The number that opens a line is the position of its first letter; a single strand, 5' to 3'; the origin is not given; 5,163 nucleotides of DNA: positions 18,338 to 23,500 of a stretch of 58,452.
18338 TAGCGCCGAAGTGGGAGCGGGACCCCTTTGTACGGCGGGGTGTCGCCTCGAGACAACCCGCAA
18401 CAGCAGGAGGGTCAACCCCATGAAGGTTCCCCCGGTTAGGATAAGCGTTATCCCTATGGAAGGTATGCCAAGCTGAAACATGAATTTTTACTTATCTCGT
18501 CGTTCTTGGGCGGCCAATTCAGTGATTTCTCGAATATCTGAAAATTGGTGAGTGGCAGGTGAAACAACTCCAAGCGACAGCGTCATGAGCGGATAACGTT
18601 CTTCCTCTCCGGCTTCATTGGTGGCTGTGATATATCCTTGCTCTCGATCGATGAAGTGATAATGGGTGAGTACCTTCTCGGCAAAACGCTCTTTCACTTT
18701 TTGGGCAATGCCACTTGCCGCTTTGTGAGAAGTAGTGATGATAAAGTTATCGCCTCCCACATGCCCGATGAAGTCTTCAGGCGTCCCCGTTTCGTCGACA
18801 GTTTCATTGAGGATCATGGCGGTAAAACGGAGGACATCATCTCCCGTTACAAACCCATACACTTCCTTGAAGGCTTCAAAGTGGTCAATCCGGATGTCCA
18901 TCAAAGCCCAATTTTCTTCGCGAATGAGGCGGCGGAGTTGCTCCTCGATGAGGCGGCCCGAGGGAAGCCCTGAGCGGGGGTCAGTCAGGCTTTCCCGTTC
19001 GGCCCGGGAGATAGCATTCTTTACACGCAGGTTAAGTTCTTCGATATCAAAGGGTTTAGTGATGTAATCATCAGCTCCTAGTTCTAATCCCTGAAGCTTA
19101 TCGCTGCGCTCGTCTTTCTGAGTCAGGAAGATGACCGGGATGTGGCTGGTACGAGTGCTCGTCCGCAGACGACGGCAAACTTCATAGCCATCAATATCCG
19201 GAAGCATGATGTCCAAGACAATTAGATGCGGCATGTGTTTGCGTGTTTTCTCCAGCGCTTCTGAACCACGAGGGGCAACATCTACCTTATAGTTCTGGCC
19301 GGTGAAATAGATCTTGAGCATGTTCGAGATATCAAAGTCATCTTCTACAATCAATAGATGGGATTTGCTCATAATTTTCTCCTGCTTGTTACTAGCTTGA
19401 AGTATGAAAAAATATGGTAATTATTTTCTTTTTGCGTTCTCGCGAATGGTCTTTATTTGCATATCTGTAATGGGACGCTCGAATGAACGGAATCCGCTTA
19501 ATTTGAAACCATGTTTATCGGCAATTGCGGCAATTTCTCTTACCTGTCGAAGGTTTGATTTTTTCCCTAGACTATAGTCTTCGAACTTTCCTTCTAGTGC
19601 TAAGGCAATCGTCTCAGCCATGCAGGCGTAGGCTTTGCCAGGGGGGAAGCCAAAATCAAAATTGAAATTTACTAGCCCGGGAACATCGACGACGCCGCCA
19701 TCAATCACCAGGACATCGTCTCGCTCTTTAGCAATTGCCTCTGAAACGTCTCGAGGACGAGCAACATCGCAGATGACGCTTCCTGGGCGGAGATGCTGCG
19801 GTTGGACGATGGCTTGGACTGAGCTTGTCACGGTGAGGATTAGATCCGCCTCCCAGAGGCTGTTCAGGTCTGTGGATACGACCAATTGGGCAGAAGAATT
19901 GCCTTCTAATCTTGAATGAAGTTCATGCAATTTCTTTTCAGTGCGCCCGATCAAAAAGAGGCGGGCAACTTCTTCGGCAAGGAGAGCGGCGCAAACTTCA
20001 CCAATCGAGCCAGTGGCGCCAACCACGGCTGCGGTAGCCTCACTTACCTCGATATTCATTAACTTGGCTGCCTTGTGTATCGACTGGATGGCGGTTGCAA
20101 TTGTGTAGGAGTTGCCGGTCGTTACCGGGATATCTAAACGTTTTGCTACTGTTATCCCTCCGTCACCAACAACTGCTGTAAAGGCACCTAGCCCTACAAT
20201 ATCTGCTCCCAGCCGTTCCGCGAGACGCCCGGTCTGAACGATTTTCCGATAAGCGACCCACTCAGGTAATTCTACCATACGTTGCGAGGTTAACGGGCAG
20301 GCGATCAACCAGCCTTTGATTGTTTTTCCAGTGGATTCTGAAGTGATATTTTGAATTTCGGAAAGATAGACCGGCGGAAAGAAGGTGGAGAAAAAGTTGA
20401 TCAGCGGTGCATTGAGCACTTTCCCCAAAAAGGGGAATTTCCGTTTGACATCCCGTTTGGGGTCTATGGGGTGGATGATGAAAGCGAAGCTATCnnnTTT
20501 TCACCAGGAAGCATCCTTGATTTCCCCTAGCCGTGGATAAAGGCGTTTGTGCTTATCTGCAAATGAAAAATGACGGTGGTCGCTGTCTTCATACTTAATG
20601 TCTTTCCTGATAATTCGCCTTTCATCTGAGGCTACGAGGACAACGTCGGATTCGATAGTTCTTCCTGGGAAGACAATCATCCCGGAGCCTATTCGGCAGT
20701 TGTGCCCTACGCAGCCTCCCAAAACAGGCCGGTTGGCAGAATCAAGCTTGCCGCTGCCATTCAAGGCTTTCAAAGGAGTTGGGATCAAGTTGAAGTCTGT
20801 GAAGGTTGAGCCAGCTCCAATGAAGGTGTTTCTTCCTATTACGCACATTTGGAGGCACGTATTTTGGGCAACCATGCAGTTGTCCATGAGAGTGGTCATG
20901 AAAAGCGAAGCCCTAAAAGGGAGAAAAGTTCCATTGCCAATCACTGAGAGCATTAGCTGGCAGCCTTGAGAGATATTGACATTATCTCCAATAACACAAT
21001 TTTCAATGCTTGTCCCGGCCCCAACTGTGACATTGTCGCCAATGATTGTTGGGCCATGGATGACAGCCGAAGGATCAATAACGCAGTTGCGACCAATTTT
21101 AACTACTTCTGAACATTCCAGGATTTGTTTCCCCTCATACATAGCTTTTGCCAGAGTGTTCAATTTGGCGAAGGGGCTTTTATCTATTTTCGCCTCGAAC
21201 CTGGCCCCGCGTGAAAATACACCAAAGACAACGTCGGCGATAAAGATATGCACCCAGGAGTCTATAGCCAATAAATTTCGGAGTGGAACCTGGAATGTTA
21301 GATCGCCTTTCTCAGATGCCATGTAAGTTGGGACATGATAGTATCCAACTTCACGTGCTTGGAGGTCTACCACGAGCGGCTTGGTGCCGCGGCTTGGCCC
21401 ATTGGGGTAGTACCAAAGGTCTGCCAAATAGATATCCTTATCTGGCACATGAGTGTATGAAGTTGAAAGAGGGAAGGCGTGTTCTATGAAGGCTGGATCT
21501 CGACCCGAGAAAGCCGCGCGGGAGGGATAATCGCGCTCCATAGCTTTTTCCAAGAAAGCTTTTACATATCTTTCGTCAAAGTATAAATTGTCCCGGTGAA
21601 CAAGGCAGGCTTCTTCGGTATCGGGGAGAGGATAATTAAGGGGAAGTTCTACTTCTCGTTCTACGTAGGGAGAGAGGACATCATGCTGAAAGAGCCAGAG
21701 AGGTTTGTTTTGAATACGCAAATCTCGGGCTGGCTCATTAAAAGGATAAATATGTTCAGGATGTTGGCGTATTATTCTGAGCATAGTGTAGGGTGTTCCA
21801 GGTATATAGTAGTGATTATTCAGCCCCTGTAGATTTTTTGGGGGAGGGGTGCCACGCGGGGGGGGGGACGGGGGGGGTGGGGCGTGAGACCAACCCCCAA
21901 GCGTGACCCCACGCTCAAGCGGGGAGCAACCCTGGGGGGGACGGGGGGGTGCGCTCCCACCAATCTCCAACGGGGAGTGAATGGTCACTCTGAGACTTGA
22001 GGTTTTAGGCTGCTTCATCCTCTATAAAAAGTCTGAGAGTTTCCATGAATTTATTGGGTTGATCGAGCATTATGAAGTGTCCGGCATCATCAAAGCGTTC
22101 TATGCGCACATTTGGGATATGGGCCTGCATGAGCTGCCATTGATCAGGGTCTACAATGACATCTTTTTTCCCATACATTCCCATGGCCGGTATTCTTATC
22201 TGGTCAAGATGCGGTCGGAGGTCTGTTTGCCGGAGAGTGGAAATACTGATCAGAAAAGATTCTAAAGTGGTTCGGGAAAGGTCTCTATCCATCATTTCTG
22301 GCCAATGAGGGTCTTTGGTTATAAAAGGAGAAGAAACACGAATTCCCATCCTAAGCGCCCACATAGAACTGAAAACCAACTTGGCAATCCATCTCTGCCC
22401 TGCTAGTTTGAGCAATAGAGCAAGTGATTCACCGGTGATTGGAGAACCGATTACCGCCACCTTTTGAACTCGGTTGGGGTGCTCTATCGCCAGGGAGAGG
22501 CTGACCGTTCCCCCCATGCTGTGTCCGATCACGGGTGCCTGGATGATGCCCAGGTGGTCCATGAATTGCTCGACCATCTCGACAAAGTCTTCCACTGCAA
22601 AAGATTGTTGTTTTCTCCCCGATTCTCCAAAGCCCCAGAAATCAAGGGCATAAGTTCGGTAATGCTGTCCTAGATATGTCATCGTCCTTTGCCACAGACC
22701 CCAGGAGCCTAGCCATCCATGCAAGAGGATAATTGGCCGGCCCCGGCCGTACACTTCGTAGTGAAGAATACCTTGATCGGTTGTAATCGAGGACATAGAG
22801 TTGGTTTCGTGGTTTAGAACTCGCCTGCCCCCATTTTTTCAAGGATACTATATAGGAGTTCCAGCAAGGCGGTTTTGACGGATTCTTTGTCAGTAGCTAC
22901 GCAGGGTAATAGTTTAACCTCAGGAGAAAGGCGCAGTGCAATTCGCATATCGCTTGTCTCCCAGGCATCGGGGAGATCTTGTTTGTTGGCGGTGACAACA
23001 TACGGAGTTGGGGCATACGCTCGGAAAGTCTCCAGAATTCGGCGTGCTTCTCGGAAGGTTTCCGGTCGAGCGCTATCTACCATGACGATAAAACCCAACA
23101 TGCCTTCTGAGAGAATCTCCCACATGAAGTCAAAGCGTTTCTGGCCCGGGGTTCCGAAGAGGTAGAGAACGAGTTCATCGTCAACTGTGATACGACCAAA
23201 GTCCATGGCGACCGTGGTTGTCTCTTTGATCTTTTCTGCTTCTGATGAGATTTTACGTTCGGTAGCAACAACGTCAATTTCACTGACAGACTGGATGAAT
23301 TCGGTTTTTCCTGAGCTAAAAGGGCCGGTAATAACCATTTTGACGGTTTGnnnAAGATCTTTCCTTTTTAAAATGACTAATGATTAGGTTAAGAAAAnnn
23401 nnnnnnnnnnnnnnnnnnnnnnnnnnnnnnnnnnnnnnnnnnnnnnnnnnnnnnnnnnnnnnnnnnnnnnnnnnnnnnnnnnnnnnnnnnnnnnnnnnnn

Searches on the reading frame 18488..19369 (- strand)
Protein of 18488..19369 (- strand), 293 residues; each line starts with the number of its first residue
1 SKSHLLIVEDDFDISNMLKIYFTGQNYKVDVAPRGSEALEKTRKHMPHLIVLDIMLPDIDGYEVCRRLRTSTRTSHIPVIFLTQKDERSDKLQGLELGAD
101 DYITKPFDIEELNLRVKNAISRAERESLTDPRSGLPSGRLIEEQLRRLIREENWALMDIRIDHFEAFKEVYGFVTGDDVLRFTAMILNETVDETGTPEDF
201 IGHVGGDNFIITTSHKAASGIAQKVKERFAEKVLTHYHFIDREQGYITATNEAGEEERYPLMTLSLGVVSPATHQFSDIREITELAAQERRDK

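Call 11: search_protein_families(library=pfam, proteins=[window:18488-19369:-], max_evalue=0.001)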
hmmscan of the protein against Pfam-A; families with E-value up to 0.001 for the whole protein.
window:18488-19369:- (293 aa): 3 families
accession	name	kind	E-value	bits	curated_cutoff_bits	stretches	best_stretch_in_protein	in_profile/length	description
PF00072.30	Response_reg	-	5.8e-30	104.2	30.2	1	6-116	2-110/111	Response regulator receiver domain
PF00990.26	GGDEF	-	8.1e-13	48.9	23.8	1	128-247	2-123/161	Diguanylate cyclase, GGDEF domain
PF23198.2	PDE8A_N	-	0.00012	22.4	29.6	1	23-89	31-98/147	PDE8A-like, N-terminal domain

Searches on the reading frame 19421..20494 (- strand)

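Call 11: search_protein_families(library=pfam, proteins=[window:19421-20494:-], max_evalue=0.001)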
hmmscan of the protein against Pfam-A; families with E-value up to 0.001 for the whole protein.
window:19421-20494:- (357 aa): 5 families
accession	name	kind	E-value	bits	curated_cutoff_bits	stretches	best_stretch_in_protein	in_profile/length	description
PF01488.26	Shikimate_DH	-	1e-12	48.7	24.3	1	144-258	5-125/138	Shikimate / quinate 5-dehydrogenase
PF00106.31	adh_short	-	1.4e-05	25.1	26.6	1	154-213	2-61/195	short chain dehydrogenase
PF01118.30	Semialdhyde_dh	-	2.3e-05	25.2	26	1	155-245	2-97/121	Semialdehyde dehydrogenase, NAD binding domain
PF02719.21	Polysacc_synt_2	-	7.7e-05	22.5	20.2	1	157-220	3-70/293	Polysaccharide biosynthesis protein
PF02882.25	THF_DHG_CYH_C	-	0.00045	20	27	0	129-245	13-108/160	Tetrahydrofolate dehydrogenase/cyclohydrolase, NAD(P)-binding domain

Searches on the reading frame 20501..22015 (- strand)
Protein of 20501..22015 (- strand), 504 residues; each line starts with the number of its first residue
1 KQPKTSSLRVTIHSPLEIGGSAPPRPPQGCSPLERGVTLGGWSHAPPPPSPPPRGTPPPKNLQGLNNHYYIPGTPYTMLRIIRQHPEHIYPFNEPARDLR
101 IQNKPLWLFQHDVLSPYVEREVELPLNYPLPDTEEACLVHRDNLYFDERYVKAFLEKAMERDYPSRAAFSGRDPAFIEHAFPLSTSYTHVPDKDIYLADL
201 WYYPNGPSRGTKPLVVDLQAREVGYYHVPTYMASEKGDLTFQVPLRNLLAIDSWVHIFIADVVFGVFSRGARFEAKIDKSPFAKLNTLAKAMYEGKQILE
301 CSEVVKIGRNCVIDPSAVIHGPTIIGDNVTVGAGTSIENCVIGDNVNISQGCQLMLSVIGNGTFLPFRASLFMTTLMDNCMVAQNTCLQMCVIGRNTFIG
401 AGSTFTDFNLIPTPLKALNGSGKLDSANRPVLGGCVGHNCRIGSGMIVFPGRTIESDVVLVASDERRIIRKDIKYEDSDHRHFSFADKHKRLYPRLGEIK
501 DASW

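Call 11: search_protein_families(library=pfam, proteins=[window:20501-22015:-], max_evalue=0.001)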
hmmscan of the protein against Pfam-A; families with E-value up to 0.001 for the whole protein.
window:20501-22015:- (504 aa): 5 families
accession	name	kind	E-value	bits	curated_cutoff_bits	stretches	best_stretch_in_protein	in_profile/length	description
PF00132.30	Hexapep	-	1.6e-14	53.3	27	1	305-338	2-35/36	Bacterial transferase hexapeptide (six repeats)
PF25084.1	LbH_EIF2B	-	4.6e-12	46.3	54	1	303-363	20-79/105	EIF2B subunit epsilon LbH domain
PF24894.1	Hexapep_GlmU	-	1.4e-06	28.8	23.3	1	307-365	21-77/104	GlmU-like, C-terminal hexapeptide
PF14602.12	Hexapep_2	-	5.1e-06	26.6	27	1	305-337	2-32/34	Hexapeptide repeat of succinyl-transferase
PF25247.1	LbH_GLGC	-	0.0004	20.8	27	0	373-464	15-103/135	GLGC left-handed parallel beta-helix domain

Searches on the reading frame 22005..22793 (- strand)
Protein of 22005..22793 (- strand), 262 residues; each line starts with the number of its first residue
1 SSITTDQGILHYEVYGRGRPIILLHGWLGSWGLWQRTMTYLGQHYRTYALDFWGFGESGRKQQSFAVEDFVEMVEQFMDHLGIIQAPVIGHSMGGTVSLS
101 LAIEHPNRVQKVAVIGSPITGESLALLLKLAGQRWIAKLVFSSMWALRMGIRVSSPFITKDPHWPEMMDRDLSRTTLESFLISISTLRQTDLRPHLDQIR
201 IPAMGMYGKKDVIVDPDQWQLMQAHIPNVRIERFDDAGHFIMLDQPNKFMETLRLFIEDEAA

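Call 11: search_protein_families(library=pfam, proteins=[window:22005-22793:-], max_evalue=0.001)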
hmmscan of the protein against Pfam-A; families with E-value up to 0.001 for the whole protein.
window:22005-22793:- (262 aa): 8 families
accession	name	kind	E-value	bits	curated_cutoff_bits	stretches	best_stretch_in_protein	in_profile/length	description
PF00561.26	Abhydrolase_1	-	1.9e-36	126.5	25.8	2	20-117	2-102/245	alpha/beta hydrolase fold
PF12146.15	Hydrolase_4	-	2.3e-22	79.9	27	1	21-245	7-238/239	Serine aminopeptidase, S33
PF12697.13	Abhydrolase_6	-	5.8e-20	73.3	26.3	1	21-249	1-214/217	Alpha/beta hydrolase family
PF00756.26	Esterase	-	5.5e-07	30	22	1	87-163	118-164/251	Putative esterase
PF07819.20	PGAP1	-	1.7e-05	25.1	24.3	1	71-124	76-134/233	PGAP1-like alpha/beta domain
PF03096.20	Ndr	-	2.2e-05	23.7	23.3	1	62-257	77-276/283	Ndr family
PF03959.19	FSH1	-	0.00035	20.7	21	0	53-241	72-201/211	Serine hydrolase (FSH1)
PF00975.26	Thioesterase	-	0.00044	21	26.4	0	41-103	19-85/226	Thioesterase domain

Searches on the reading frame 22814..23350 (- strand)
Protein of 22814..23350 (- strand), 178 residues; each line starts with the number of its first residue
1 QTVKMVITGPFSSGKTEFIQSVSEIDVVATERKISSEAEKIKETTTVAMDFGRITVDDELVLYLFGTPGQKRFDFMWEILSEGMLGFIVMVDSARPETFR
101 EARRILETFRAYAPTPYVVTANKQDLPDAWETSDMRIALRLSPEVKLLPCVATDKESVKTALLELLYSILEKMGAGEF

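Call 11: search_protein_families(library=pfam, proteins=[window:22814-23350:-], max_evalue=0.001)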
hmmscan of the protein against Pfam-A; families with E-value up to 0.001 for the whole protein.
window:22814-23350:- (178 aa): 4 families
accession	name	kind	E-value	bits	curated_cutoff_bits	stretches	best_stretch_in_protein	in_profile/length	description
PF03029.23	ATP_bind_1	-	9.5e-20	71.8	27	1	40-163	63-231/240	Conserved hypothetical ATP binding protein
PF00071.28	Ras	-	3.4e-09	36.9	21.6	1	40-169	27-160/162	Ras family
PF00025.27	Arf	-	6.8e-09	35.9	22.3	1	3-163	15-168/174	ADP-ribosylation factor family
PF08477.19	Roc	-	0.00013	22.6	27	1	4-125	1-119/119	Ras of Complex, Roc, domain of DAPkinase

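Call 19: find_encoding_contigs(protein=window:22814-23350:-, flank=2000, max_places=3)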
Protein window:22814-23350:- (178 aa): no gene with exactly this product is on record in the collection.

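Call 52: find_related_loci(query=window:22814-23350:-, collection=metagenome_contigs, flank=10000)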
Query window:22814-23350:- (178 aa) in metagenome_contigs; peptide patterns used: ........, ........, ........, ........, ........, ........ (x = any residue, [..] = any of these).
600 stretches matched a pattern (row limit reached: there are more); 536 encode a relative of the query (tblastn E <= 1e-3); the best 80 are kept; 80 distinct loci.
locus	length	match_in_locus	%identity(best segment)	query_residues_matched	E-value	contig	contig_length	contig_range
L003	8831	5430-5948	93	1-173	5e-109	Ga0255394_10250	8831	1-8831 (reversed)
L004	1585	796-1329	91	1-178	2e-116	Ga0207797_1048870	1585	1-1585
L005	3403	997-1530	92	1-178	2e-110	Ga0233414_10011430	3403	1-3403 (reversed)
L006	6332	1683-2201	92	1-173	4e-108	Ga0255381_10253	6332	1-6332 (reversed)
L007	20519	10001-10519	92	1-173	1e-107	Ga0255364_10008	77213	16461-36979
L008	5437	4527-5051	91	1-175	1e-107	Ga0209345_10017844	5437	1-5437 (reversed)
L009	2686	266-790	90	1-175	5e-110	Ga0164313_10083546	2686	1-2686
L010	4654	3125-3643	91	1-173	2e-106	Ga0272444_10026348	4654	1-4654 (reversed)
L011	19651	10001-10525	90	1-175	3e-106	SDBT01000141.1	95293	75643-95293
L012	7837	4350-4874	90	1-175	7e-106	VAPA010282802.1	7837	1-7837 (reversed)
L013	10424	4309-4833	89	1-175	3e-105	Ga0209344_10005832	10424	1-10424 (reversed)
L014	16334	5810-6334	89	1-175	1e-104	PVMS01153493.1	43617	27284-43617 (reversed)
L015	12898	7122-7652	88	1-177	2e-104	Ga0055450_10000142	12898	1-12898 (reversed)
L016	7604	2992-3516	88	1-175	3e-104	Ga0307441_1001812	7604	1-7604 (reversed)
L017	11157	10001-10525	88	1-175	3e-104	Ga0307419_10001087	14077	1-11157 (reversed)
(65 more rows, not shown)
